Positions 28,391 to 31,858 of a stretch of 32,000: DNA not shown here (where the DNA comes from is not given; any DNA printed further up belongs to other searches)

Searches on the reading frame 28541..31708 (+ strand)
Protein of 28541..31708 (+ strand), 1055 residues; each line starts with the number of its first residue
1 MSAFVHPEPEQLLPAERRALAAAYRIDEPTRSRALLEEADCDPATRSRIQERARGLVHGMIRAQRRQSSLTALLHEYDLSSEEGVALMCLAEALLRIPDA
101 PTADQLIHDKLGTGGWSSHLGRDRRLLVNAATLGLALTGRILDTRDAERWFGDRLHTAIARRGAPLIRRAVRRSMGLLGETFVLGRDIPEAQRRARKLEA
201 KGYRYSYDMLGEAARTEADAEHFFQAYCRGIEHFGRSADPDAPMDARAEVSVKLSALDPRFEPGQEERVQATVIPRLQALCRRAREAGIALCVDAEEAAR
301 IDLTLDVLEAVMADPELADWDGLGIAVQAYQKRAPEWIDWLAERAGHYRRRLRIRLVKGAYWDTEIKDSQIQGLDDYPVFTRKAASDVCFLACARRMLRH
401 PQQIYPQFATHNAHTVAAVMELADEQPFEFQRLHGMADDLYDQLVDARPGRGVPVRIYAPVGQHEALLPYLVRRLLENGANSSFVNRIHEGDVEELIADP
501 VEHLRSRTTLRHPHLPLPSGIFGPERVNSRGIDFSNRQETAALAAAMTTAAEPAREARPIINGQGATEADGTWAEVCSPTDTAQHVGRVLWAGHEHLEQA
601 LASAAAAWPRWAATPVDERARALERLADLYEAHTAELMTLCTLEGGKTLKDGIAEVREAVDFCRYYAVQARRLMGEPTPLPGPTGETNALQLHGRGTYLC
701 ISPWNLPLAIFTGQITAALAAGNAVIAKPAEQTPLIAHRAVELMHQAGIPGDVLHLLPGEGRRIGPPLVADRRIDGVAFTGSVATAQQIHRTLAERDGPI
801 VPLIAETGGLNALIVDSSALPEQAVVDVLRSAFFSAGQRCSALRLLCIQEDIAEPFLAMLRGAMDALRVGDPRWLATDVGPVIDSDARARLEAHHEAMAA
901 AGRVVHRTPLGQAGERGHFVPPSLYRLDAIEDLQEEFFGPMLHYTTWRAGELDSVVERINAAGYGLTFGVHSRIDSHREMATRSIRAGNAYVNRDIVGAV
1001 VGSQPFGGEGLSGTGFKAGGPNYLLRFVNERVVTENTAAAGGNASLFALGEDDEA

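Call 44: search_protein_families(library=pfam, proteins=[window:28541-31708:+], max_evalue=0.00001)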
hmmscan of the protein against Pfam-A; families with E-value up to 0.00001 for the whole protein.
window:28541-31708:+ (1055 aa): 4 families
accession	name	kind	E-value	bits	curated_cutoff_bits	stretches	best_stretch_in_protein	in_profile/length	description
PF00171.27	Aldedh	-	2.5e-108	363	23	1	571-1032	7-460/461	Aldehyde dehydrogenase family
PF01619.24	Pro_dh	-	4.5e-105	351.6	27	1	191-487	1-278/278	Proline dehydrogenase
PF14850.11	Pro_dh-DNA_bdg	-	4.9e-40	136.9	27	1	70-182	2-112/112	DNA-binding domain of Proline dehydrogenase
PF18327.6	PRODH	-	1e-08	35.7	26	1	17-59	4-46/48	Proline utilization A proline dehydrogenase N-terminal domain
